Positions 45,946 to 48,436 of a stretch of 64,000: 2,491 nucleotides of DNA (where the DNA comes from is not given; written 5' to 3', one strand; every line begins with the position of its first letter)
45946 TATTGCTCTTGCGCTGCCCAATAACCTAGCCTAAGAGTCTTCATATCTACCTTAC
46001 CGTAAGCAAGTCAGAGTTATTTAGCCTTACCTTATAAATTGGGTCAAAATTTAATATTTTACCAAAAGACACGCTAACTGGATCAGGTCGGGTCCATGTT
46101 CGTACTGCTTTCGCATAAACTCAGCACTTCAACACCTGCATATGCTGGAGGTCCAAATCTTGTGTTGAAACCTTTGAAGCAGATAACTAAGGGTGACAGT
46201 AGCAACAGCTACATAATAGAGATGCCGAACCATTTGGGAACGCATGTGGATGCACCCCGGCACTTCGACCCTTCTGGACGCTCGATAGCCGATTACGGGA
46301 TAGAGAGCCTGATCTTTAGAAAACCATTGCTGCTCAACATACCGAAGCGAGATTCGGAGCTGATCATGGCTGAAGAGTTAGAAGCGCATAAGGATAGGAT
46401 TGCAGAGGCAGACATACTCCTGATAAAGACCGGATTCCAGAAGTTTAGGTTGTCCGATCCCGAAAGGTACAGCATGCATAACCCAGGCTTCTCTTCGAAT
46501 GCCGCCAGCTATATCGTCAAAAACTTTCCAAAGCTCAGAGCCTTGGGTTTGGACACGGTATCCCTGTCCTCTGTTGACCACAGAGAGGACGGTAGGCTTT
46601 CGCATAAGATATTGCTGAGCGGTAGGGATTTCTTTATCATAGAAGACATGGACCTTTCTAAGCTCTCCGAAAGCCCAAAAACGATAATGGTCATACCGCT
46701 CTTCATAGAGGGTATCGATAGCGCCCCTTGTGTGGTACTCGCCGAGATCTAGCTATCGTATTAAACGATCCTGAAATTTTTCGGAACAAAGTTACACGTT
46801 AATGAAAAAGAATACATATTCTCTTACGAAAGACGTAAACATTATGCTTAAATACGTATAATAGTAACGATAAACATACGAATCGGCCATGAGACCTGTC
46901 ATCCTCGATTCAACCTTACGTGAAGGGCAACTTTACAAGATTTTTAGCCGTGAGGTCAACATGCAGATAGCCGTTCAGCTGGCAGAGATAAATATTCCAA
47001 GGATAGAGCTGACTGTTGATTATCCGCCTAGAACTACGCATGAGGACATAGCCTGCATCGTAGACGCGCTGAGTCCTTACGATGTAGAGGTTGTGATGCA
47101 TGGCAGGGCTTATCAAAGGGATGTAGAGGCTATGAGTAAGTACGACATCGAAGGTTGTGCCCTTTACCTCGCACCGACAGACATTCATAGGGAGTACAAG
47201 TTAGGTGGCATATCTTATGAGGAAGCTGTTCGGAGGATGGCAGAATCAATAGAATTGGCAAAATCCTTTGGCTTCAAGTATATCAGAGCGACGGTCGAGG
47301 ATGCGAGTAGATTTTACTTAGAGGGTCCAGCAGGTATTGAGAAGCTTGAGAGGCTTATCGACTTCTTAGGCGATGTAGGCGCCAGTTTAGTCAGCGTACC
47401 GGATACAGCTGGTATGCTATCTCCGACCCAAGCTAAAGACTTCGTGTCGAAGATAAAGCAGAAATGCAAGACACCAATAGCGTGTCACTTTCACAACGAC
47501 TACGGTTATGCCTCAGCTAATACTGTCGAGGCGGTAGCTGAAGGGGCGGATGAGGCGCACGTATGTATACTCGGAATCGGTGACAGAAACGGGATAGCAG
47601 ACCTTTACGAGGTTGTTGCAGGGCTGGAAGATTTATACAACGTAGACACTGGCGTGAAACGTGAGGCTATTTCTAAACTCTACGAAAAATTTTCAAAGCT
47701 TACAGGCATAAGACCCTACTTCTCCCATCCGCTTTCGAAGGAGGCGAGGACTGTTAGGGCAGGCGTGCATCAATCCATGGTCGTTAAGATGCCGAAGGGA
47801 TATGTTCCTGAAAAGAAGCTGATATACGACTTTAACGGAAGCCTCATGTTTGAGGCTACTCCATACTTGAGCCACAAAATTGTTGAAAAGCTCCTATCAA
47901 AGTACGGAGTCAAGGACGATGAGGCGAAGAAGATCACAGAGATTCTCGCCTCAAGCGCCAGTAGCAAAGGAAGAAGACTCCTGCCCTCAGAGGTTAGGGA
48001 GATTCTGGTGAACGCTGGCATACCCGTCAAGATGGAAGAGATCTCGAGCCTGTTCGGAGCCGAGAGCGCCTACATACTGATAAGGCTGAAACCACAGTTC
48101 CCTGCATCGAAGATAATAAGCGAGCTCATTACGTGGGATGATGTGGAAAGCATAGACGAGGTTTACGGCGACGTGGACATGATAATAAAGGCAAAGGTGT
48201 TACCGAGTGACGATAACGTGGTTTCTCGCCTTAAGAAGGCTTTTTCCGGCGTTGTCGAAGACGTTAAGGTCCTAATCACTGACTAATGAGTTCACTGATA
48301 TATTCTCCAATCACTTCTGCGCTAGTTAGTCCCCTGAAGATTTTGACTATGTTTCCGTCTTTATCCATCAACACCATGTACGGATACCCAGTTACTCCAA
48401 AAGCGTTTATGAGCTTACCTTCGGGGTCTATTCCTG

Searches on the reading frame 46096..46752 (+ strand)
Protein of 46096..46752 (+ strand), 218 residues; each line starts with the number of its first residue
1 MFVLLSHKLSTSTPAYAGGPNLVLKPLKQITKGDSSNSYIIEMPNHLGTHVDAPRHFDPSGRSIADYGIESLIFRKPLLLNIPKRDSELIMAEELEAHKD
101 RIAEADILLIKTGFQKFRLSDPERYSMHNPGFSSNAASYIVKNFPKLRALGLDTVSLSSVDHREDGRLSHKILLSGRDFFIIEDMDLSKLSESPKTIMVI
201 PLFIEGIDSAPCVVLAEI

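Call 3: search_protein_families(library=pfam, proteins=[window:46096-46752:+])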
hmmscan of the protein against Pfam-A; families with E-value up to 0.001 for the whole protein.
window:46096-46752:+ (218 aa): 1 family
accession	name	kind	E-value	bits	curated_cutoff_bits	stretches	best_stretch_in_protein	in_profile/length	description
PF04199.19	Cyclase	-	5.9e-26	91.8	23.1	1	5-157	3-140/142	Putative cyclase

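Call 4: search_protein_families(library=ncbifam, proteins=[window:46096-46752:+])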
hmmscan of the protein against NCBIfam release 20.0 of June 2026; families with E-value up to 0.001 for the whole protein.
window:46096-46752:+ (218 aa): 1 family
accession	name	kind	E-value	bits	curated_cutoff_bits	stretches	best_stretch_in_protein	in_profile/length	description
TIGR03035.1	trp_arylform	equivalog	1.1e-13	51.6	223.05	1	5-212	5-199/206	arylformamidase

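Call 55: find_related_loci(query=A3, collection=metagenome_contigs, flank=10000)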
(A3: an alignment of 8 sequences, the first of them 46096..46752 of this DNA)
Query A3 (218 aa) in metagenome_contigs; peptide patterns used: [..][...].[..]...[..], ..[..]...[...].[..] (x = any residue, [..] = any of these).
600 stretches matched a pattern (row limit reached: there are more); 303 encode a relative of the query (tblastn E <= 1e-3); the best 80 are kept; 80 distinct loci.
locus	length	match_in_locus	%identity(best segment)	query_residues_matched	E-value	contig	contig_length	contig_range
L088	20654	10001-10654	100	1-218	2e-144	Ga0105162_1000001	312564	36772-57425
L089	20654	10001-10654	87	1-218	3e-129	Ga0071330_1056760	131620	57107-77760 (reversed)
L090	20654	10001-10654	86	1-218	2e-128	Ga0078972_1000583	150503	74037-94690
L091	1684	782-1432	53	1-217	3e-84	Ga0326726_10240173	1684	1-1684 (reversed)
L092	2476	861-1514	54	1-218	2e-79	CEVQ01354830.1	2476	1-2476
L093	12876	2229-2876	52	1-217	5e-76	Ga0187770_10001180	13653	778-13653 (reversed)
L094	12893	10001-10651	54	1-218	5e-76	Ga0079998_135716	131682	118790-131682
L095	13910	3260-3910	55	1-218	4e-75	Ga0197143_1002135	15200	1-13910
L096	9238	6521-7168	52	1-217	6e-75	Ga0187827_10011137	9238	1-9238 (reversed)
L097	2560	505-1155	53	1-218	1e-74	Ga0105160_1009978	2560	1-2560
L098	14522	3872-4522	52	1-218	4e-72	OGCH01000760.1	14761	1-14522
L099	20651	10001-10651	54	1-218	4e-71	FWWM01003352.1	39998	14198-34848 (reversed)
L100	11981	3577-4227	51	1-218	5e-70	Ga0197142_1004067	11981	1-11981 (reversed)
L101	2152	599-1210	49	14-218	7e-72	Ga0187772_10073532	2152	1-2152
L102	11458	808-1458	50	1-218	1e-68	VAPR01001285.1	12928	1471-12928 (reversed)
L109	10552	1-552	51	33-217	4e-63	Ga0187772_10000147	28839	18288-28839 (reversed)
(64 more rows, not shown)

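Call 60: search_solved_structures(query=window:46096-46752:+, max_evalue=0.01, show_alignments=2)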
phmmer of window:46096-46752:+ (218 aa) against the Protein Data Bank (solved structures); distinct sequences matched with E-value up to 0.01: 8.
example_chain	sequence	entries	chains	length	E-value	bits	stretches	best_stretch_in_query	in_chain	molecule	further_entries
1r61_A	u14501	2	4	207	8.9e-12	48.3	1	11-215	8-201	metal-dependent hydrolase | Hydrolase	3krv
8hmo_A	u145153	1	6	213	2.8e-11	46.7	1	11-215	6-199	Metal-dependent hydrolase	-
8f9x_A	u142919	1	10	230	1.6e-08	37.7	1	6-199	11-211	Cyclase family protein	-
4cz1_A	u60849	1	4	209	3.9e-08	36.5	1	33-212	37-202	KYNURENINE FORMAMIDASE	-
4co9_A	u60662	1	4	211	4e-08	36.4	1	33-212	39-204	KYNURENINE FORMAMIDASE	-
4cog_A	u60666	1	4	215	0.0012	21.8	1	6-73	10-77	KYNURENINE FORMAMIDASE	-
5nnb_A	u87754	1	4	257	0.0023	20.8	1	38-216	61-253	isatin hydrolase A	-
5nna_A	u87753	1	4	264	0.0025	20.7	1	38-216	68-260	isatin hydrolase A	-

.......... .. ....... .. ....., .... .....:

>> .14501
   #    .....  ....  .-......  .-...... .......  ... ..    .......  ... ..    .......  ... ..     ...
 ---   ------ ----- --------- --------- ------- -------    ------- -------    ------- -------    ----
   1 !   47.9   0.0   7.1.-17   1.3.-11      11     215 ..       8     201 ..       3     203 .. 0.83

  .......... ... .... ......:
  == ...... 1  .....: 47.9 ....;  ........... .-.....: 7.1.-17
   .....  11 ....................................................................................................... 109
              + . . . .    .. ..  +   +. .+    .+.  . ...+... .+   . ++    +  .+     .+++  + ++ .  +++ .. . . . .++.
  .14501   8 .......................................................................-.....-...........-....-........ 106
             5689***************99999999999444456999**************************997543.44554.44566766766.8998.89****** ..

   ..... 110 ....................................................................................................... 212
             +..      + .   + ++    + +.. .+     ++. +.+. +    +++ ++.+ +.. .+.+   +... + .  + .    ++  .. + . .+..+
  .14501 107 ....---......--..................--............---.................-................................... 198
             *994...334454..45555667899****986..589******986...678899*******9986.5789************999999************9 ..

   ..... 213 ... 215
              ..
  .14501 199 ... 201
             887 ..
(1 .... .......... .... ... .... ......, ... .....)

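Call 64: search_protein_families(library=ncbifam, proteins=[L093:2890-4560:-, L093:5322-8165:-, L093:8166-10214:-, L093:4380-5315:-, L093:2157-2882:+, L093:1-1488:-], max_evalue=1e-10)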
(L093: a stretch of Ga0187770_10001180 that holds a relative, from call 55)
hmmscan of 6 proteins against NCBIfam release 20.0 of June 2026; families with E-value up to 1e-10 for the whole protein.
L093:2890-4560:- (556 aa): 3 families
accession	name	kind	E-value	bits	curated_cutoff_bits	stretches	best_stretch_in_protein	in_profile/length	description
TIGR00871.1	zwf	equivalog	2.1e-183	610.5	400.6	1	81-550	3-484/486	glucose-6-phosphate dehydrogenase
NF009492.0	PRK12853.1-3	equivalog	7e-117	391.2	428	1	82-544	11-466/472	glucose-6-phosphate dehydrogenase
NF004331.0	PRK05722.2-1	equivalog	7.6e-68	229.7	622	1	82-425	5-333/425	glucose-6-phosphate dehydrogenase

L093:5322-8165:- (947 aa): 11 families
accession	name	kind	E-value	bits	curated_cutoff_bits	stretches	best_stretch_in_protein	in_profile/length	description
NF007080.0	PRK09533.1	equivalog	0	1121.5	712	1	4-939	5-946/949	bifunctional transaldolase/phosoglucose isomerase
NF002881.0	PRK03343.1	subfamily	3.1e-141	470.8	367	1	6-364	8-366/370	transaldolase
TIGR00876.1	tal_mycobact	equivalog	1.1e-103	347.3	233.75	1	12-356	3-349/350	transaldolase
NF003026.0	PRK03903.1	equivalog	2.2e-71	240.7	344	1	12-357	5-322/323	transaldolase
NF003016.0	PRK03868.1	equivalog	1.4e-38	132.8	487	1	438-677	52-281/410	glucose-6-phosphate isomerase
NF010697.0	PRK14097.1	equivalog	8.9e-34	116.8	443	1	415-667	42-302/448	glucose-6-phosphate isomerase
NF010696.0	PRK14096.1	equivalog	1.4e-32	112.9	671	1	438-662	106-329/528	glucose-6-phosphate isomerase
NF040629.1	PGI_Meth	equivalog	2.2e-24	86.3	350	1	444-668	59-274/396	glucose-6-phosphate isomerase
NF001211.0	PRK00179.1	equivalog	8.3e-21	74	492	1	446-660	146-360/544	glucose-6-phosphate isomerase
NF010695.0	PRK14095.1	equivalog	4.8e-19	68.4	703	1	440-584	145-283/536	glucose-6-phosphate isomerase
TIGR00875.1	fsa_talC_mipB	equivalog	1.1e-11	44.6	245.95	1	101-169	51-114/213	fructose-6-phosphate aldolase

L093:8166-10214:- (682 aa): 5 families
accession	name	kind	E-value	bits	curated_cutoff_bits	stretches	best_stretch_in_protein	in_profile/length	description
TIGR00232.1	tktlase_bact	equivalog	7.3e-249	827.5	682.25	1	18-676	4-653/654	transketolase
NF004558.0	PRK05899.2-4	equivalog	1.2e-167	559.2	788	1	14-668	3-642/651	transketolase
NF004559.0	PRK05899.2-5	equivalog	7e-76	255.8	488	2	20-282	24-275/627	transketolase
NF004556.0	PRK05899.2-2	equivalog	1.2e-59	202.3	575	2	22-282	25-272/639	transketolase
TIGR00204.1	dxs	equivalog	1.2e-11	43.9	465.95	0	458-595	398-527/616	1-deoxy-D-xylulose-5-phosphate synthase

L093:4380-5315:- (311 aa): 10 families
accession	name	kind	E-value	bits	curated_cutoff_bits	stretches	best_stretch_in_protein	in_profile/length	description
NF007161.0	PRK09599.1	subfamily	2.6e-137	457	271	1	1-304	1-301/302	NADP-dependent phosphogluconate dehydrogenase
TIGR00872.1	gnd_rel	equivalog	5.3e-121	403.4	297.2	1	1-303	1-297/299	phosphogluconate dehydrogenase (NAD(+)-dependent, decarboxylating)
NF006765.0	PRK09287.1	equivalog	2e-80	271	413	1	2-287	5-301/476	NADP-dependent phosphogluconate dehydrogenase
TIGR00873.1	gnd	equivalog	3.4e-76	256.9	426.7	1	2-287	1-296/467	decarboxylating NADP(+)-dependent phosphogluconate dehydrogenase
TIGR01692.1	HIBADH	equivalog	3.3e-21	75.9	291.6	1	6-226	2-212/288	3-hydroxyisobutyrate dehydrogenase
TIGR01505.1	tartro_sem_red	equivalog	7.5e-21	74.6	340.75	1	3-231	2-220/291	2-hydroxy-3-oxopropionate reductase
NF011633.0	PRK15059.1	equivalog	2.3e-19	69.7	451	1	1-191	1-185/292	2-hydroxy-3-oxopropionate reductase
NF008592.0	PRK11559.1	equivalog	1e-17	64.4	397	1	1-193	3-190/296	2-hydroxy-3-oxopropionate reductase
NF043037.1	ThreonDh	equivalog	2.8e-14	53.2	350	1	2-224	4-217/297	L-threonate dehydrogenase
NF012005.0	PRK15461.1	equivalog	4.1e-12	45.9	348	1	2-191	3-187/298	sulfolactaldehyde 3-reductase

L093:2157-2882:+ (241 aa): 1 family
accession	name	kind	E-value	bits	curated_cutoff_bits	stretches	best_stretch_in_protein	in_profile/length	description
TIGR03035.1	trp_arylform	equivalog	9e-13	48.6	223.05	1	29-237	5-201/206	arylformamidase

L093:1-1488:- (496 aa): 28 families (the best 25 are shown)
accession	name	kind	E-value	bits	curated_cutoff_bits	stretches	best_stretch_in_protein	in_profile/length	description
NF009414.0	PRK12778.1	equivalog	6.5e-122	408.2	1103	1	14-461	299-750/752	bifunctional dihydroorotate dehydrogenase B NAD binding subunit/NADPH-dependent glutamate synthase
TIGR01316.1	gltA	equivalog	4.1e-114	381.8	471.75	1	19-460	2-449/449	NADPH-dependent glutamate synthase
NF009410.0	PRK12771.1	subfamily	1.5e-106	357.3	516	1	51-471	48-456/566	NAD(P)-binding protein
NF009454.0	PRK12814.1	equivalog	6.8e-100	335.3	916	1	53-483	104-525/657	putative NADPH-dependent glutamate synthase small subunit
NF009413.0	PRK12775.1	equivalog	1.4e-96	324.4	1895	1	14-462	302-756/1006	putative trifunctional 2-polyprenylphenol hydroxylase/glutamate synthase subunit beta/ferritin domain-containing protein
TIGR01318.1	gltD_gamma_fam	subfamily_domain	9.2e-95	317.9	482.95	1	16-461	13-466/467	glutamate synthase, small subunit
NF009408.0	PRK12769.1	equivalog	7.2e-85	285.4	1003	1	18-462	200-653/659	formate-dependent uric acid utilization protein AegA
TIGR01317.1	GOGAT_sm_gam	subfamily_domain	1.6e-78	264.7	447.7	1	16-464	15-482/485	glutamate synthase small subunit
NF010590.0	PRK13984.1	equivalog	7.6e-77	258.8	946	1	16-461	163-607/611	putative oxidoreductase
TIGR03315.1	Se_ygfK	equivalog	4.8e-76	256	835.3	1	51-458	445-837/1012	putative selenate reductase subunit YgfK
NF009415.0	PRK12779.1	equivalog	7e-75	252.6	1519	1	55-467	212-632/944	putative bifunctional glutamate synthase subunit beta/2-polyprenylphenol hydroxylase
NF009409.0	PRK12770.1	subfamily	3.1e-73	246.9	343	1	141-465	14-355/360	putative glutamate synthase subunit beta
NF009451.0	PRK12809.1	equivalog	1e-69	235.5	1154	1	20-456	185-630/639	formate-dependent uric acid utilization protein YgfT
NF045663.1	diclust_near_Sec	equivalog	1.4e-40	139.1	530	1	36-242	3-201/759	pyridine nucleotide-disulfide oxidoreductase/dicluster-binding protein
TIGR01292.1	TRX_reduct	equivalog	1.7e-25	89.4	343.45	1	284-460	141-300/300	thioredoxin-disulfide reductase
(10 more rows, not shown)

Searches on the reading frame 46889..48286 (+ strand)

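Call 3: search_protein_families(library=pfam, proteins=[window:46889-48286:+])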
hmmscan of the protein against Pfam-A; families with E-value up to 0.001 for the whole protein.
window:46889-48286:+ (465 aa): 1 family
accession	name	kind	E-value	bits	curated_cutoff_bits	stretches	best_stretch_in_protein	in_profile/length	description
PF00682.25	HMGL-like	-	2e-44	152.4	29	1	4-264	3-256/260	HMGL-like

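Call 4: search_protein_families(library=ncbifam, proteins=[window:46889-48286:+])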
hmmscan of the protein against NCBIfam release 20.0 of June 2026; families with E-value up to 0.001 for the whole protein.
window:46889-48286:+ (465 aa): 30 families (the best 25 are shown)
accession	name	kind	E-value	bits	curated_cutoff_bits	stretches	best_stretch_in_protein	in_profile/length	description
NF002085.0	PRK00915.1-2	subfamily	4.5e-57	193.9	517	1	4-375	15-378/504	2-isopropylmalate synthase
TIGR02146.1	LysS_fung_arch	equivalog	1.4e-51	175.8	413.55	1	5-349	1-338/344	homocitrate synthase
TIGR02090.1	LEU1_arch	subfamily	3e-49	168.1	484.75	1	5-354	3-342/363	isopropylmalate/citramalate/homocitrate synthases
NF041069.1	IPMS_Sufob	equivalog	6.1e-45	154.1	600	1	5-371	3-363/371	isopropylmalate synthase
TIGR02660.1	nifV_homocitr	equivalog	1.4e-38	133.1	462.9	1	4-306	3-298/365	homocitrate synthase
NF002086.0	PRK00915.1-3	equivalog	3e-33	115.1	532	1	4-305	8-313/516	2-isopropylmalate synthase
TIGR00973.1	leuA_bact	equivalog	1.6e-32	112.6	598.7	1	4-305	3-308/494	2-isopropylmalate synthase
NF002088.0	PRK00915.1-5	equivalog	1.7e-31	109.3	697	1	5-305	6-310/514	2-isopropylmalate synthase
NF002087.0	PRK00915.1-4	equivalog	1.3e-25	89.9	729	1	4-305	8-313/516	2-isopropylmalate synthase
NF002084.0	PRK00915.1-1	equivalog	7e-25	87.5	748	1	4-305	6-311/523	2-isopropylmalate synthase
NF042434.1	IPMS_Lepto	equivalog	1.4e-18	67.1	500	1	3-304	6-314/374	2-isopropylmalate synthase LeuA2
NF042433.1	CitmalDyn_Leptosp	equivalog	5.1e-18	64.9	950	1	5-294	10-302/514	(R)-citramalate synthase CimA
TIGR00977.1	citramal_synth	equivalog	3.9e-17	61.7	450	1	79-305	87-312/526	citramalate synthase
NF006049.0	PRK08195.1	subfamily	6.2e-15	55.1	229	1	157-267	154-265/344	4-hyroxy-2-oxovalerate/4-hydroxy-2-oxopentanoic acid aldolase,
NF006761.0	PRK09282.1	domain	3.2e-13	49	402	1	114-273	122-275/591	pyruvate carboxylase subunit B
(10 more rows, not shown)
